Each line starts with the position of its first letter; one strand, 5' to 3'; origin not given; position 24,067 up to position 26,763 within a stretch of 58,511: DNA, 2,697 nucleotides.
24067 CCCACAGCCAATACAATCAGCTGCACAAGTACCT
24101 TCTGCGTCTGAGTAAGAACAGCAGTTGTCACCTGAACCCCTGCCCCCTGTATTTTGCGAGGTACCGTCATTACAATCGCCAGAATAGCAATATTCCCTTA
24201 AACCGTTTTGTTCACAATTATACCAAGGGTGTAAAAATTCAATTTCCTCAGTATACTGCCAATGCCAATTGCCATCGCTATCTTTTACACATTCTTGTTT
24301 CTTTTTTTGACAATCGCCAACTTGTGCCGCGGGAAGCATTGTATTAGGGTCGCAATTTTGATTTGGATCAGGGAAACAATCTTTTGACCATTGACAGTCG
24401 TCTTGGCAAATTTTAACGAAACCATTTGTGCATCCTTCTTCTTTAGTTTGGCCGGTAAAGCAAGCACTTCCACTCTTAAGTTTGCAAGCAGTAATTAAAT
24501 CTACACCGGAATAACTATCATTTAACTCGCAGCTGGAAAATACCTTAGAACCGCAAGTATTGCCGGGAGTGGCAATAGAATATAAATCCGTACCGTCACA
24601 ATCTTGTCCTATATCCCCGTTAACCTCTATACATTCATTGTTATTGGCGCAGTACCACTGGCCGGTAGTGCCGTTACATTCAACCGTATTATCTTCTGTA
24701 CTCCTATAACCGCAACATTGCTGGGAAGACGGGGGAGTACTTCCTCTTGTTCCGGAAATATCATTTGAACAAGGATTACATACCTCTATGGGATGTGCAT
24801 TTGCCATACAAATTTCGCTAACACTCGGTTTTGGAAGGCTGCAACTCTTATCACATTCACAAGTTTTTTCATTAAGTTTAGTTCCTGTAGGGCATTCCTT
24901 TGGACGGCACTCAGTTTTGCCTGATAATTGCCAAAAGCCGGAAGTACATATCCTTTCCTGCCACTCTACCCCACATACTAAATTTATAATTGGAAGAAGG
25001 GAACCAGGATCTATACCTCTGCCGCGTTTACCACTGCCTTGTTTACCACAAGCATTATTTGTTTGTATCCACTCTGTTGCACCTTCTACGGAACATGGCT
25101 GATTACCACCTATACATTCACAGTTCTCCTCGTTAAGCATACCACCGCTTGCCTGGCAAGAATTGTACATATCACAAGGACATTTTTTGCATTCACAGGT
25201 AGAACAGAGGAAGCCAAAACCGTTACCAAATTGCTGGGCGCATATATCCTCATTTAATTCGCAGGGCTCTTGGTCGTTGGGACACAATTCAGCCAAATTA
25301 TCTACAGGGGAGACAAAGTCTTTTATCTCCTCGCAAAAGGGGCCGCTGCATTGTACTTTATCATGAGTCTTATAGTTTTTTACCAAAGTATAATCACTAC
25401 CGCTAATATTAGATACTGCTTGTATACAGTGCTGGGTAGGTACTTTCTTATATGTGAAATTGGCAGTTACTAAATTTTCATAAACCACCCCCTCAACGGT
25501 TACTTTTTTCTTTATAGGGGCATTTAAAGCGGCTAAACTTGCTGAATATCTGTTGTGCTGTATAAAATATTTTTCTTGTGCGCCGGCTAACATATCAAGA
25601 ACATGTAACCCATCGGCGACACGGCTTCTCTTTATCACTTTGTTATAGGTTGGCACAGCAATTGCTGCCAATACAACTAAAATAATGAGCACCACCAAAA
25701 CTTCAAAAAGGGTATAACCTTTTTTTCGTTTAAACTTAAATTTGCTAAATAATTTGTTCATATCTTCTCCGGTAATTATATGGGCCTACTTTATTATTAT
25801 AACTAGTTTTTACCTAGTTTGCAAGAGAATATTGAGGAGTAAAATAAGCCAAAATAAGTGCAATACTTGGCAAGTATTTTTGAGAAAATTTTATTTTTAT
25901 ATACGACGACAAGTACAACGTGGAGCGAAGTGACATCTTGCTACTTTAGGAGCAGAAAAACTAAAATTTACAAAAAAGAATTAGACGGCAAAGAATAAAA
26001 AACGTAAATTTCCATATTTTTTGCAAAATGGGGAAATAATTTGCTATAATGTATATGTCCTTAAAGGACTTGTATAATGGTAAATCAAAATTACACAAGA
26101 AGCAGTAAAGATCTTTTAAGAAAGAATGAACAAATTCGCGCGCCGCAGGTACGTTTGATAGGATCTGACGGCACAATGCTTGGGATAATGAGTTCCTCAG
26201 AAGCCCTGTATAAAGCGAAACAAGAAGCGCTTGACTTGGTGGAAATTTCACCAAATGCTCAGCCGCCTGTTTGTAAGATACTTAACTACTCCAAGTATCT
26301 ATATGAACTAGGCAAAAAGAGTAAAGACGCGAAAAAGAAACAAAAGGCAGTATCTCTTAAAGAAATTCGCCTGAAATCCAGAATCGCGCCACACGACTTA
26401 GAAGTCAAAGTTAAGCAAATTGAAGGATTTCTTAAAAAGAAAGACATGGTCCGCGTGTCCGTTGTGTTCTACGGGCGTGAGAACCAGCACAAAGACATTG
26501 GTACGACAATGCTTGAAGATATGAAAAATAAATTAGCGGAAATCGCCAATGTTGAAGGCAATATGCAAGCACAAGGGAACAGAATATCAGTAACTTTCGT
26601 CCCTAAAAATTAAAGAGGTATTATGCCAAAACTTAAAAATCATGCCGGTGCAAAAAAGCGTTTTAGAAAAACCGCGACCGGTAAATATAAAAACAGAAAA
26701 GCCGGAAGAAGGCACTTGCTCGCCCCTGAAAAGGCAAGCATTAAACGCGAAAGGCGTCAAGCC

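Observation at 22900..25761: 953-aa modular pilin: canonical prepilin N-terminus fused to a ~900-aa disulfide-rich region with Cys-Trp repeats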

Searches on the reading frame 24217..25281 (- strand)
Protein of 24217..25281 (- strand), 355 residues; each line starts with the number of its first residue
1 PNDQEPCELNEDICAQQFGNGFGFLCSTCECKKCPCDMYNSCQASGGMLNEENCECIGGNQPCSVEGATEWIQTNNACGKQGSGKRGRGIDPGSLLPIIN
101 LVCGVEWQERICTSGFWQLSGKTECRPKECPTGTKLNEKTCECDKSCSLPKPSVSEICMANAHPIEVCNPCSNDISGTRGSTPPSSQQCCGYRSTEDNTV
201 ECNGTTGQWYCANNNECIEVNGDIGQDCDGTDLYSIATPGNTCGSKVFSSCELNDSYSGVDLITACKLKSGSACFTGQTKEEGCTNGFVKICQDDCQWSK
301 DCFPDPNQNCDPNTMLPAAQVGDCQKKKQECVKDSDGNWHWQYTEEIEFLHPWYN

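Call 80: predict_structure(alignment_id=A3)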
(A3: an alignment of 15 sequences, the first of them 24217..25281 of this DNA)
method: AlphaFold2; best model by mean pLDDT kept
length: 355 residues; sequences in the alignment: 15
mean_pLDDT: 73.5   pTM: 0.42
mean pLDDT of the five models: 73.5, 72.4, 70.5, 70.3, 68.5
residues with pLDDT >= 90: 9; 70-90: 255; 50-70: 50; < 50: 41
segments of 3 or more residues with pLDDT < 50: 1-3, 81-101, 173-186, 353-355
pLDDT, mean of each block of 10 residues (from residue 1): 61 78 71 77 73 70 84 72 36 38 76 83 79 73 78 81 80 44 50 88 83 88 80 56 82 85 85 85 87 88 79 71 74 79 76 48
secondary structure, 60 per line:
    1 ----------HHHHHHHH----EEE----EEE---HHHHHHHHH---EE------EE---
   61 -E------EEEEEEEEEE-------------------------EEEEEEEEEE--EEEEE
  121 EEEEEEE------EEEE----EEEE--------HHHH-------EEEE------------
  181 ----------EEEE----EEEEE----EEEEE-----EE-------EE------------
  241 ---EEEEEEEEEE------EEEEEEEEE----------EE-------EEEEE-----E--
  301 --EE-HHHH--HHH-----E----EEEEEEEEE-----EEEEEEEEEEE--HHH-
elements in order: H11-18 E23-25 E30-32 H36-44 E69-78 E104-113 E116-127 E134-137 E142-145 H154-157 E165-168 E191-194 E199-203 E208-212 E244-253 E260-268 E288-292 H306-309 E325-333 E339-349

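Call 83: fold_search(model_id=the predicted structure, library=pdb)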
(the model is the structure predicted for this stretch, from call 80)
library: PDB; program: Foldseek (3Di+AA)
matches with E <= 10: 483; with E <= 0.001: 0
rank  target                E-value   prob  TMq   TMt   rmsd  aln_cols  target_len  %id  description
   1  5o35_C                6.9e-03  0.13  0.08  0.08  19.8       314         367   12  Structure of complement proteins complex (released 2017-06-28)
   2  8hgg_C                8.6e-03  0.13  0.10  0.04  17.4       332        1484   11  Structure of 2:2 PAPP-A.ProMBP complex (released 2023-01-11)
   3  2wii_C                1.6e-02  0.13  0.09  0.12  19.5       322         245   10  Complement C3b in complex with factor H domains 1-4 (released 2009-06-09)
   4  9wms_W                1.0e-01  0.04  0.09  0.07  22.7       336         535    9  Co-transcriptional histone H3K36 methylation complex containing RNA polymerase II elongation complex, Set2, and the up (released 2025-12-24)
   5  4e0s_B                1.0e-01  0.03  0.08  0.04  26.4       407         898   12  Crystal Structure of C5b-6 (released 2012-04-18)
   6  7jx3_H                1.6e-01  0.05  0.10  0.14  21.7       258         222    6  Mapping neutralizing and immunodominant sites on the SARS-CoV-2 spike receptor-binding domain by structure-guided high (released 2020-10-14)
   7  6bf4_H                3.0e-01  0.03  0.09  0.13  21.7       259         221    6  Crystal Structure of HIV-1 Clade AE Strain CNE55 gp120 Core in Complex with Neutralizing Antibody VRC-PG05 that Target (released 2018-03-07)
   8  9ihc_H                3.5e-01  0.02  0.08  0.11  21.1       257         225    5  CryoEM structure of a synthetic antibody, COP-2, in complex with the C-terminal domain of Clostridium perfringens Ente (released 2025-03-12)
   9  4a11_A                4.9e-01  0.03  0.08  0.04  18.2       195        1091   12  Structure of the hsDDB1-hsCSA complex (released 2011-12-07)
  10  7yru_H                4.9e-01  0.02  0.10  0.13  21.6       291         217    7  ALK2 antibody complex (released 2023-05-17)
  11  3iko_A                5.2e-01  0.03  0.09  0.10  23.6       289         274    9  Crystal structure of the heterotrimeric Sec13-Nup145C-Nup84 nucleoporin complex (released 2009-10-13)
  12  5u5f_B                5.4e-01  0.03  0.11  0.14  21.2       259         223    5  MEDITOPE ENABLED TRASTUZUMAB I83E VARIANT IN COMPLEX WITH (Ac) CQFDA(PH)2STRRLRCGGSK (released 2018-03-14)
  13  7n08_C                5.8e-01  0.02  0.08  0.11  20.6       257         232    8  Crystal structure of the 3D6 antibody fragment bound to the HIV-1 gp41 immunodominant region (released 2022-03-30)
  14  7mfr_B                6.4e-01  0.02  0.10  0.14  21.1       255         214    7  Crystal Structure of a Fab fragment bound to peptide GGM (released 2021-06-16)
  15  8hrd_D                6.4e-01  0.02  0.08  0.12  23.1       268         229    7  Crystal structure of the receptor binding domain of SARS-CoV-2 Delta variant in complex with IMCAS74 Fab and W14 Fab (released 2023-12-20)
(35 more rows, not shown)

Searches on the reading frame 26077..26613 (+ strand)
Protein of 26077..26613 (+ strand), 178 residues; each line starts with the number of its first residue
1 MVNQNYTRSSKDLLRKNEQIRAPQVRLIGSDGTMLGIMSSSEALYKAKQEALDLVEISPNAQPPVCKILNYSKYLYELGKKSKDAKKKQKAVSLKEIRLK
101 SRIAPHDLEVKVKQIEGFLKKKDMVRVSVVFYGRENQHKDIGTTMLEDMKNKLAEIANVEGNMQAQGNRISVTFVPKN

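Call 5: search_protein_families(library=pfam, proteins=[window:26077-26613:+], max_evalue=0.01)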
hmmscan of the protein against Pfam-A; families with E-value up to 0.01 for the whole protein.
window:26077-26613:+ (178 aa): 3 families
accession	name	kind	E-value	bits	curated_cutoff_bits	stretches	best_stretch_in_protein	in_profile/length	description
PF05198.21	IF3_N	-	1.3e-30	105.8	26.9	1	17-85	2-70/70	Translation initiation factor IF-3, N-terminal domain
PF00707.27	IF3_C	-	2.7e-25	88.5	34.8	1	92-177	1-86/86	Translation initiation factor IF-3, C-terminal domain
PF14877.11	mIF3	-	0.0014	18.8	33.8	1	74-129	103-163/177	Mitochondrial translation initiation factor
